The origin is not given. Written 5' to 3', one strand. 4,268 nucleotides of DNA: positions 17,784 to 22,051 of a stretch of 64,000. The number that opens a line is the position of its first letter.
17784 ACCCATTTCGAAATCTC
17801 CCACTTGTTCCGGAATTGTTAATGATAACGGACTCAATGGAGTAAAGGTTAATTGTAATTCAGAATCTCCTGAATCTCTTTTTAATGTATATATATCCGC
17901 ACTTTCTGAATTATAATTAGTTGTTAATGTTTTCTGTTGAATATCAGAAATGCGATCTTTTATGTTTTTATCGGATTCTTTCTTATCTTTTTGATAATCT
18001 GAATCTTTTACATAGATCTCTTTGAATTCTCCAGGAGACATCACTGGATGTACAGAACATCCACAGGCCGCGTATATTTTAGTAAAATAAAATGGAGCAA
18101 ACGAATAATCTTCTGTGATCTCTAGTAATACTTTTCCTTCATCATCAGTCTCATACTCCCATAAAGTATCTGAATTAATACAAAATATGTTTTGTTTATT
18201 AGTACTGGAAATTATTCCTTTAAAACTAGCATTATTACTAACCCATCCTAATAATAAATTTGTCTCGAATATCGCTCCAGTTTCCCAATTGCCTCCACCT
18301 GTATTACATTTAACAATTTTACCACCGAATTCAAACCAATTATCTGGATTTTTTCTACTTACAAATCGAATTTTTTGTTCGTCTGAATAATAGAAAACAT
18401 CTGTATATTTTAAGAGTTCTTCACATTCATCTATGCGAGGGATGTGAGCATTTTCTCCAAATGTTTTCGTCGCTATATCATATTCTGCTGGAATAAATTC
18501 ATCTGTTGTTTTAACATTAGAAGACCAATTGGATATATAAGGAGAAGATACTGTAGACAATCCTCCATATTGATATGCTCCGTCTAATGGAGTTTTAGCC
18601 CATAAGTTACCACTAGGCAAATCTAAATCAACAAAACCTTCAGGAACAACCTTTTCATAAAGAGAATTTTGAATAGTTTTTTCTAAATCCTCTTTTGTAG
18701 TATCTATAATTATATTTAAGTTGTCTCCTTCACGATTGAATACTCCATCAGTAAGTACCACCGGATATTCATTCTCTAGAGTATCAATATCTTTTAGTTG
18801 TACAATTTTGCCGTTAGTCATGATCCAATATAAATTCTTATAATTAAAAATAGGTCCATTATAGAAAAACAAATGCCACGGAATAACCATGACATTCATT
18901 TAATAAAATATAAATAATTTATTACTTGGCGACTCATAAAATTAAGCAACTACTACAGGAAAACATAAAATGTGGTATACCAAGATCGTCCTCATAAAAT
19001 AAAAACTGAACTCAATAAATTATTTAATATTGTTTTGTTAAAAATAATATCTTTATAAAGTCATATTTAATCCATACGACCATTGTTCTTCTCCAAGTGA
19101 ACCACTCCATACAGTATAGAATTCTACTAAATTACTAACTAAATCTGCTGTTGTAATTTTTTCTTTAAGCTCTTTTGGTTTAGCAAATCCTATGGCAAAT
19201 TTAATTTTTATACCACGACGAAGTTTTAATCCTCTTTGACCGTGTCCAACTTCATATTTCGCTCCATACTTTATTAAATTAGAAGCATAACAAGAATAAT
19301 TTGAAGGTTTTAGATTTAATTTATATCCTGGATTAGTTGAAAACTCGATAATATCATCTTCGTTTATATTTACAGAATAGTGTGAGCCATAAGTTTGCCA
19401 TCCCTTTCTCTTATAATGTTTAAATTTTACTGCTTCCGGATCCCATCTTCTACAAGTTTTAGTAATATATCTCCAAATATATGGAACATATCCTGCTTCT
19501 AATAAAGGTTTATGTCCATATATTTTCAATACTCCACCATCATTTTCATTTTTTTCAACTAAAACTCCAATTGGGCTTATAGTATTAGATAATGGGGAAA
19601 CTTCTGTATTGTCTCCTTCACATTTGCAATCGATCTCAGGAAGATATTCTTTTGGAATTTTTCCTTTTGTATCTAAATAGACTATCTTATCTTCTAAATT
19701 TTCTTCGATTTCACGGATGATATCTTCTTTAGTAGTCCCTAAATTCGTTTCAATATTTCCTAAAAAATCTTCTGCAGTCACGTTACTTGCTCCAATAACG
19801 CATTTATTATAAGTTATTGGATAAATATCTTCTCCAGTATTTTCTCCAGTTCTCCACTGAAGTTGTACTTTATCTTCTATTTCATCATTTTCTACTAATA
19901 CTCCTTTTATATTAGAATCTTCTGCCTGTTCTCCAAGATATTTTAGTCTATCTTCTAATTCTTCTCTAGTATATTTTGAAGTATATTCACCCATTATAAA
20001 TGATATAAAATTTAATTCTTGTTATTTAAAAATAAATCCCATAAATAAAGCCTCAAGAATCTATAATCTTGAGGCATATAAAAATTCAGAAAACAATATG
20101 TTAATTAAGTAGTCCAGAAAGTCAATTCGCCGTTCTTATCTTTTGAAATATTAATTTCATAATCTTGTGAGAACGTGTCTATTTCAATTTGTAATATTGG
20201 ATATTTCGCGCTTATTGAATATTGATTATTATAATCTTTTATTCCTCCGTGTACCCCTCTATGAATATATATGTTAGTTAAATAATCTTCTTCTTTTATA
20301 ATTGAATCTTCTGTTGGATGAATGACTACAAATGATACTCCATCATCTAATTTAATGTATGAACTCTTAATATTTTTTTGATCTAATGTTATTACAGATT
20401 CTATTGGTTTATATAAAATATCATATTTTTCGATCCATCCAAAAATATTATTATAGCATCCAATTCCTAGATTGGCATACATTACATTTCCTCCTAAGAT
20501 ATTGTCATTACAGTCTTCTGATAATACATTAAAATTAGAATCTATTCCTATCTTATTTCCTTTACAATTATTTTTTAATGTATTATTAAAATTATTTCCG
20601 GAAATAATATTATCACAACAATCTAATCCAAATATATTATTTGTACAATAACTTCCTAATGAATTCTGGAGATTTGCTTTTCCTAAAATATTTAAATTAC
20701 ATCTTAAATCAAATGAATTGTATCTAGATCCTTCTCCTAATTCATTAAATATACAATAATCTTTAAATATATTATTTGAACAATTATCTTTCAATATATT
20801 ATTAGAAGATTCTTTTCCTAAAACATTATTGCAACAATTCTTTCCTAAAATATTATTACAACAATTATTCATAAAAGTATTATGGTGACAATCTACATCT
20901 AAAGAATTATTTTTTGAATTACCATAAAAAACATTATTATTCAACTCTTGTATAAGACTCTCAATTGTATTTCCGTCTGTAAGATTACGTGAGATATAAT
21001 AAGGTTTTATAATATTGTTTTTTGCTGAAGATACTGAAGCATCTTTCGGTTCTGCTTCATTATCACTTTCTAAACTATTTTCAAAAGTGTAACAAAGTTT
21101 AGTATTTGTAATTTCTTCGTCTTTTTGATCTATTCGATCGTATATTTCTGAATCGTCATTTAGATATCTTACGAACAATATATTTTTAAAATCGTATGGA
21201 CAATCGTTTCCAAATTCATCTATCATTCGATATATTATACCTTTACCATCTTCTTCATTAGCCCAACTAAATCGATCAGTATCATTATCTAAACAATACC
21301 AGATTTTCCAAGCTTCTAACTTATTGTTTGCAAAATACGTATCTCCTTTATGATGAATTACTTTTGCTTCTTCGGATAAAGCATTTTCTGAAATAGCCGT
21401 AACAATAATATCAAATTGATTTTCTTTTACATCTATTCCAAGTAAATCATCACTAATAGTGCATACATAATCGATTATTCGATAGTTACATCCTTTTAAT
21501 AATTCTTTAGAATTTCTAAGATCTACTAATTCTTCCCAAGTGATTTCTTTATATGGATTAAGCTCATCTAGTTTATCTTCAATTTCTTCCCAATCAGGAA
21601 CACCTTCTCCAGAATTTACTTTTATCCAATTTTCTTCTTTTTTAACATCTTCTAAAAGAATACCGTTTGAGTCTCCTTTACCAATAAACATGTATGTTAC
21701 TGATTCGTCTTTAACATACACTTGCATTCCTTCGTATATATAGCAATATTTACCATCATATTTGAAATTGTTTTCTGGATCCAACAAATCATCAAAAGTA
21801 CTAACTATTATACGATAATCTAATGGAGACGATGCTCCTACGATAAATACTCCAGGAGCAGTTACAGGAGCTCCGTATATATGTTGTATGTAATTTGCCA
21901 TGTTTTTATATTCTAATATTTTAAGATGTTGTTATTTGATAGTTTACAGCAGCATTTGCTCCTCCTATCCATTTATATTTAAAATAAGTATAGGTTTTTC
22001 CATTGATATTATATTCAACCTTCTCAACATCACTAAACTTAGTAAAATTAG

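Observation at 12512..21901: Three different fibres share one ~100-aa N-terminal adaptor domain: evidence for a branched multi-receptor-binding-protein complex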

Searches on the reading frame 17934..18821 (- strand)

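Call 76: search_protein_families(library=pfam, max_evalue=1, proteins=[window:17934-18821:-])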
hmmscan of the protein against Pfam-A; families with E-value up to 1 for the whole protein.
seq(296 aa): 1 family
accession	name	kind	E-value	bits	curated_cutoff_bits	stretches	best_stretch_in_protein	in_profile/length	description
PF17012.10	DUF5091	-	0.038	14.7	27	1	186-236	58-109/147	Domain of unknown function (DUF5091)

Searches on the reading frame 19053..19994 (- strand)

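Call 6: search_protein_families(library=pfam, proteins=[window:19053-19994:-], max_evalue=0.01)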
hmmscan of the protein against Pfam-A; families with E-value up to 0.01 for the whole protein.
window:19053-19994:- (313 aa): 0 families

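Call 7: search_protein_families(library=phrogs, proteins=[window:19053-19994:-], max_evalue=0.001)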
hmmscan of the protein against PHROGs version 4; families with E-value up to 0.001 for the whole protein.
window:19053-19994:- (313 aa): 0 families

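Call 76: search_protein_families(library=pfam, max_evalue=1, proteins=[window:19053-19994:-])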
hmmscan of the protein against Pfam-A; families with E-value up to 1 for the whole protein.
window:19053-19994:- (313 aa): 2 families
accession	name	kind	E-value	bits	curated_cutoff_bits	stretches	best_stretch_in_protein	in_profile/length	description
PF13091.12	PLDc_2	-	0.036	14.3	27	1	60-101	88-129/132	PLD-like domain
PF13750.12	Big_3_3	-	0.08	13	27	1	11-64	63-113/157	Bacterial Ig-like domain (group 3)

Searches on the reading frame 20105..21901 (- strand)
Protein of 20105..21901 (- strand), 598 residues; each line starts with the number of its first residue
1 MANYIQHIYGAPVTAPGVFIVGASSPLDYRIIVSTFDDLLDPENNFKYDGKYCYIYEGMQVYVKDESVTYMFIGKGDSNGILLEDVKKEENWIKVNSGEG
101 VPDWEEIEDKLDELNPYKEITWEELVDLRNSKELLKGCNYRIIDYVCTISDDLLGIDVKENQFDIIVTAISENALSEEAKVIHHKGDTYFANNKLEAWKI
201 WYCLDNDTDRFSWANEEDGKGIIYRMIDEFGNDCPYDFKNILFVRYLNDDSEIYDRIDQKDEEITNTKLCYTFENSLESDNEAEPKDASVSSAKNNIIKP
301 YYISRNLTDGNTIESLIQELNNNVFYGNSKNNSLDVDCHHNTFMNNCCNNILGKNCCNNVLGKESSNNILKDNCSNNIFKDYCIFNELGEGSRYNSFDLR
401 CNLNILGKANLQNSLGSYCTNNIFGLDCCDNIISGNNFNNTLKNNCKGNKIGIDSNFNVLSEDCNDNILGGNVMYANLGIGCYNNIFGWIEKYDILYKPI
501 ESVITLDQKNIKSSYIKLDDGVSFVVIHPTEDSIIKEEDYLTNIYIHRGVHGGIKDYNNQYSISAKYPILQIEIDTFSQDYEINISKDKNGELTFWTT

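Call 6: search_protein_families(library=pfam, proteins=[window:20105-21901:-], max_evalue=0.01)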
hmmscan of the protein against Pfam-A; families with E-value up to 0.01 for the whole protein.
window:20105-21901:- (598 aa): 0 families

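Call 7: search_protein_families(library=phrogs, proteins=[window:20105-21901:-], max_evalue=0.001)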
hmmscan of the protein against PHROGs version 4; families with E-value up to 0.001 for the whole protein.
window:20105-21901:- (598 aa): 0 families

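Call 18: find_related_loci(query=window:20105-21901:-, collection=viral_contigs, flank=10000)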
Query window:20105-21901:- (598 aa) in viral_contigs; peptide patterns used: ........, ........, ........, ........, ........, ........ (x = any residue, [..] = any of these).
31 stretches matched a pattern; 21 encode a relative of the query (tblastn E <= 1e-3); 21 distinct loci.
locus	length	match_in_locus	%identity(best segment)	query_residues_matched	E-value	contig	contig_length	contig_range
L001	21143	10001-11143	37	105-479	3e-61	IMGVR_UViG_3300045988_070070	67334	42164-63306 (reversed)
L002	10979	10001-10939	36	120-436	8e-49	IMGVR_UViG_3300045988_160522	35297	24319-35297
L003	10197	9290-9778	51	120-275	1e-46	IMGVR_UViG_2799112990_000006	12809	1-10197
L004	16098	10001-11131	35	116-552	7e-67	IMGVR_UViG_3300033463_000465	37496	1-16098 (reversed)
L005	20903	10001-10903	34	108-387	1e-38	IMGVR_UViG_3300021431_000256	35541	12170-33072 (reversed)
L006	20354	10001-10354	50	120-242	2e-30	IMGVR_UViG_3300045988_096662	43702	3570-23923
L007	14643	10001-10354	50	120-242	2e-30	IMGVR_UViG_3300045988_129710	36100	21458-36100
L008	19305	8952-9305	50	120-242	1e-30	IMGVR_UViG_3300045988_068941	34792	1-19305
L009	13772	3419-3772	50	120-242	2e-30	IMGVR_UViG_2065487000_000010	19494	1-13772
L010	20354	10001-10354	50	120-242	2e-30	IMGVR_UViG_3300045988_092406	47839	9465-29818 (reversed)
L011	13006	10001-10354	50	120-242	2e-30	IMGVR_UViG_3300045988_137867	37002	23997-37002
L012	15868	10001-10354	50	120-242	2e-30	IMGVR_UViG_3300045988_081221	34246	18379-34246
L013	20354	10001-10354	50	120-242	2e-30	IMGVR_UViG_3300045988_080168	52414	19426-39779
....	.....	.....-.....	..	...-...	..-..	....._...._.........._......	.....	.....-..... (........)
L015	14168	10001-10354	50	120-242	2e-30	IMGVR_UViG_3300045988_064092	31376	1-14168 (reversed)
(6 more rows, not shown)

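Call 50: find_encoding_contigs(protein=window:20105-21901:-, flank=10000, max_places=6)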
Protein window:20105-21901:- (598 aa): 3 contigs read that carry it; 2 places shown.
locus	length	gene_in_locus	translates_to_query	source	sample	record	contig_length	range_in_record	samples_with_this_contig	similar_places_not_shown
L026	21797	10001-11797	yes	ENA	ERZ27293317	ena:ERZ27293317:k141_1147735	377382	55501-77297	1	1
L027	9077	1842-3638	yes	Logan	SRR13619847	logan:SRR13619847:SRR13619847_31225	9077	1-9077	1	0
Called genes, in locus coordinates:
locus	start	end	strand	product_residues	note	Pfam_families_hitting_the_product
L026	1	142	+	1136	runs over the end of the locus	-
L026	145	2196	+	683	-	-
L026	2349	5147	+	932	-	-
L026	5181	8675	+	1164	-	-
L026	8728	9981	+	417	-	-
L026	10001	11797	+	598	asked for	-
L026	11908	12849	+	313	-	-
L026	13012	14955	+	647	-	-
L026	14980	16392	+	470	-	-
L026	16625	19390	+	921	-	-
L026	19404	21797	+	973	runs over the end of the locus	PF13306:LRR_5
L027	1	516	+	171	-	?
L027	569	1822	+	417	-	-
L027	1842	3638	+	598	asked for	-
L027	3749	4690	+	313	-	-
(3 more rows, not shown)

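Call 76: search_protein_families(library=pfam, max_evalue=1, proteins=[window:20105-21565:-])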
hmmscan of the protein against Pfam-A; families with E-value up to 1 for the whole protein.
window:20105-21565:- (486 aa): 0 families

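Call 77: search_protein_families(library=ncbifam, max_evalue=1, proteins=[window:20105-21901:-])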
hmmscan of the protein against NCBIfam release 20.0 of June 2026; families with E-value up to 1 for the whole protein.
window:20105-21901:- (598 aa): 0 families

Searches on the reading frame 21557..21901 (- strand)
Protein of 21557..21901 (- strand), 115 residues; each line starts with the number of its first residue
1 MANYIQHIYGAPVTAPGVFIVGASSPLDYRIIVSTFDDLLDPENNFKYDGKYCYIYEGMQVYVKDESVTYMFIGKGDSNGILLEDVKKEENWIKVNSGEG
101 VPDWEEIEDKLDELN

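Call 29: search_solved_structures(query=A3, max_evalue=1, show_alignments=2)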
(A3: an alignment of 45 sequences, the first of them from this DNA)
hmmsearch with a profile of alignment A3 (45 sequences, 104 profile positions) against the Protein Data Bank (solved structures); distinct sequences matched with E-value up to 1: 7.
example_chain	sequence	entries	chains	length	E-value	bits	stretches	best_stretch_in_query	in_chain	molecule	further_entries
4tqx_A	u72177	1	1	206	0.073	16.2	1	53-88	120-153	Sortase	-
4k90_B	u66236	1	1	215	0.36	14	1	41-96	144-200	Extracellular metalloproteinase mep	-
3rcc_A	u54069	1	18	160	0.44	13.7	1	53-73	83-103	Sortase SrtA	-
7s56_A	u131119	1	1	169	0.48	13.6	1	53-73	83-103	Class A sortase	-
7s54_A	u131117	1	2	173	0.48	13.6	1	53-73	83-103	Class A sortase, sortase A chimera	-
6cqk_A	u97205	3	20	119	0.77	13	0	49-98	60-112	SsDNA-binding protein essential for mitochondrial genome maintenance | Single-stranded DNA-binding protein RIM1, mitochondrial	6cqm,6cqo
2ox9_A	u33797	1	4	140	0.89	12.7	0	55-99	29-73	Collectin placenta 1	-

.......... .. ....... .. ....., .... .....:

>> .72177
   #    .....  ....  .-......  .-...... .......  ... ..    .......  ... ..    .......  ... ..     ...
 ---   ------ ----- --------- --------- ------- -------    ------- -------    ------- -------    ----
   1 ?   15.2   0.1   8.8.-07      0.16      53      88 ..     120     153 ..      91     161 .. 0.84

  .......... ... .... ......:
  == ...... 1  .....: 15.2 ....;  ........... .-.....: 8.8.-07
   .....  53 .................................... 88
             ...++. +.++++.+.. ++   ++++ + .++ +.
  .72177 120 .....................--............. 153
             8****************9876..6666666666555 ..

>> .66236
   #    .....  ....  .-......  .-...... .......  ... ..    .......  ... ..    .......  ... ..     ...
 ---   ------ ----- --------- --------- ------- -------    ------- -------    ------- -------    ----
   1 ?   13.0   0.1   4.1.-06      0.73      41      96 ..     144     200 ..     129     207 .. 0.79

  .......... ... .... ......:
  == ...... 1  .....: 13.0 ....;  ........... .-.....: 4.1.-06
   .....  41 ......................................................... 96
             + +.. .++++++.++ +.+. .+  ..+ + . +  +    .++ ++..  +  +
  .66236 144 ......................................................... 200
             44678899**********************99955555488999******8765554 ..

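Call 37: predict_structure(alignment_id=A3)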
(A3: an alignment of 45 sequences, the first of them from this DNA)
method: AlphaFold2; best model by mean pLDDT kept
length: 115 residues; sequences in the alignment: 45
mean_pLDDT: 79.9   pTM: 0.65
mean pLDDT of the five models: 79.9, 79.8, 79.2, 78.6, 77.8
residues with pLDDT >= 90: 64; 70-90: 11; 50-70: 31; < 50: 9
segments of 3 or more residues with pLDDT < 50: 1-4
pLDDT, mean of each block of 10 residues (from residue 1): 46 53 63 93 93 94 93 95 97 88 68 69
secondary structure, 60 per line:
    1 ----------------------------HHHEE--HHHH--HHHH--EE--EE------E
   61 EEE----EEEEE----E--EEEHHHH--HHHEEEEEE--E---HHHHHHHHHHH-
elements in order: H36-39 H42-45 E60-63 E68-72 E80-82 H83-86 E92-97 H104-114

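Call 40: fold_search(model_id=the predicted structure, library=viral)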
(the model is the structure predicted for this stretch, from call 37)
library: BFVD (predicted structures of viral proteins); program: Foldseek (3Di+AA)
matches with E <= 10: 431; with E <= 0.001: 2
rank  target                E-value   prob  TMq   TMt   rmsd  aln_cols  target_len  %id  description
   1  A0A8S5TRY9            2.5e-04  1.00  0.49  0.19   7.7       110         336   22  Uncharacterized protein [Siphoviridae sp. ctEw721]
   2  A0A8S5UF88            2.9e-04  1.00  0.40  0.24   6.0        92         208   27  Uncharacterized protein (Fragment) [Myoviridae sp. ctcyQ27]
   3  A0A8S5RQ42            1.6e-03  0.99  0.40  0.14  14.4       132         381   23  Tail fiber protein [virus sp. ctrcb4]
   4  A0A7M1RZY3            2.4e-03  1.00  0.50  0.11   6.5        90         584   23  Uncharacterized protein [uncultured phage cr114_1]
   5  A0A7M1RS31            2.4e-03  1.00  0.50  0.14   8.8        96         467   23  Uncharacterized protein [uncultured phage cr4_1]
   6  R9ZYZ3                3.6e-03  1.00  0.42  0.24   6.5        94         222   18  Structural protein [Cellulophaga phage phi17:1]
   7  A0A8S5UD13            4.1e-03  1.00  0.37  0.09   5.1        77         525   21  Minor tail protein gp31 C-terminal domain-containing protein [Siphoviridae sp. ctgN495]
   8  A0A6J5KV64            5.4e-03  1.00  0.38  0.04   7.9        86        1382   20  Uncharacterized protein [uncultured Caudovirales phage]
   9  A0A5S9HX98            7.5e-03  0.94  0.34  0.26  10.1        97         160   22  Uncharacterized protein [Tenacibaculum phage PTm1]
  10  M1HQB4                8.6e-03  0.99  0.36  0.13   8.0        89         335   21  (no name in the UniProt tables at hand)
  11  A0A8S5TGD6            1.7e-02  0.89  0.35  0.36   7.1       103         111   16  Uncharacterized protein [Myoviridae sp. ctIty1]
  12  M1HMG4                1.8e-02  0.98  0.37  0.13   8.6        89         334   20  (no name in the UniProt tables at hand)
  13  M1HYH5                2.7e-02  0.97  0.36  0.09   8.2        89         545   19  (no name in the UniProt tables at hand)
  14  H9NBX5                3.0e-02  0.99  0.45  0.29   9.6        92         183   16  (no name in the UniProt tables at hand)
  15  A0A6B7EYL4            4.9e-02  0.91  0.34  0.51   6.0        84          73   15  (no name in the UniProt tables at hand)
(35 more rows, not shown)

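Call 42: fold_search(model_id=the predicted structure, library=pdb)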
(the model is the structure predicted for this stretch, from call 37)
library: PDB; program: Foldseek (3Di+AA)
matches with E <= 10: 53; with E <= 0.001: 0
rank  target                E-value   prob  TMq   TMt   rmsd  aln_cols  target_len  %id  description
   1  3n3f_B                5.0e-01  0.54  0.31  0.61   4.7        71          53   18  Crystal Structure of the Human Collagen XV Trimerization Domain: A Potent Trimerizing Unit Common to Multiplexin Colla (released 2010-10-20)
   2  9bnb_C                6.5e-01  0.51  0.32  0.62   4.4        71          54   14  Collagen XVIII trimerization domain with introduced inter-chain disulfide bond, G(-1)C-L5C (released 2025-08-27)
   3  3n3f_A                8.5e-01  0.54  0.33  0.64   4.2        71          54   20  Crystal Structure of the Human Collagen XV Trimerization Domain: A Potent Trimerizing Unit Common to Multiplexin Colla (released 2010-10-20)
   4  9bnc_B                1.1e+00  0.35  0.27  0.51   3.0        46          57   15  Collagen XVIII trimerization domain with introduced inter-chain disulfide bond, E31C-V37C (released 2025-08-27)
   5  2hf1_B                1.3e+00  0.03  0.15  0.23  10.5        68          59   16  Crystal structure of the putative Tetraacyldisaccharide-1-P 4-kinase from Chromobacterium violaceum. NESG target CvR39 (released 2006-08-22)
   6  3hsh_A                1.8e+00  0.23  0.30  0.57   5.0        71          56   13  Crystal structure of human collagen XVIII trimerization domain (Tetragonal crystal form) (released 2009-08-11)
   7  9bnb_B                2.1e+00  0.20  0.28  0.54   4.1        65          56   12  Collagen XVIII trimerization domain with introduced inter-chain disulfide bond, G(-1)C-L5C (released 2025-08-27)
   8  9bnc_A                2.8e+00  0.15  0.28  0.52   4.2        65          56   12  Collagen XVIII trimerization domain with introduced inter-chain disulfide bond, E31C-V37C (released 2025-08-27)
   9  7sxm_C                2.8e+00  0.02  0.14  0.08  14.1        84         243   18  Structure of Xenon-derivatized Methyl-Coenzyme M Reductase from Methanothermobacter marburgensis (released 2022-04-06)
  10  3hon                  3.4e+00  0.15  0.31  0.58   4.9        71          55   13  Crystal Structure of Human Collagen XVIII Trimerization Domain (cubic form) (released 2009-08-11)
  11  1dm9_A                3.4e+00  0.04  0.20  0.21  10.8        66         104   11  HEAT SHOCK PROTEIN 15 KD (released 2000-02-18)
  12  7uvg                  3.7e+00  0.05  0.20  0.15   4.2        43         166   21  First cohesin of Sca5 from Ruminococcus bromii (released 2023-05-03)
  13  9bnb_A                3.9e+00  0.14  0.27  0.51   3.3        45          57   16  Collagen XVIII trimerization domain with introduced inter-chain disulfide bond, G(-1)C-L5C (released 2025-08-27)
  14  7b5h_AE               4.2e+00  0.08  0.24  0.27   6.3        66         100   18  Cryo-EM structure of the contractile injection system base plate from Anabaena PCC7120 (released 2022-02-23)
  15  7b2h_F                4.2e+00  0.01  0.14  0.08  14.1        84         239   18  Crystal structure of the methyl-coenzyme M reductase from Methanothermobacter Marburgensis derivatized with xenon (released 2021-07-14)
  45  7rfo_B                9.9e+00  0.02  0.21  0.09   9.3        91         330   14  SeMet Tailspike protein 4 (TSP4) phage CBA120, residues 1-335, obtained in the presence of LiSO4 (released 2022-02-23)
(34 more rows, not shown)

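Call 76: search_protein_families(library=pfam, max_evalue=1, proteins=[window:21557-21901:-])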
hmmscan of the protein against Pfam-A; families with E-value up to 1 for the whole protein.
seq(115 aa): 1 family
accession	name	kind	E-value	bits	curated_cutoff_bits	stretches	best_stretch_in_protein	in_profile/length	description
PF15444.11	TMEM247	-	0.18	12.3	27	1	31-72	146-185/206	Transmembrane protein 247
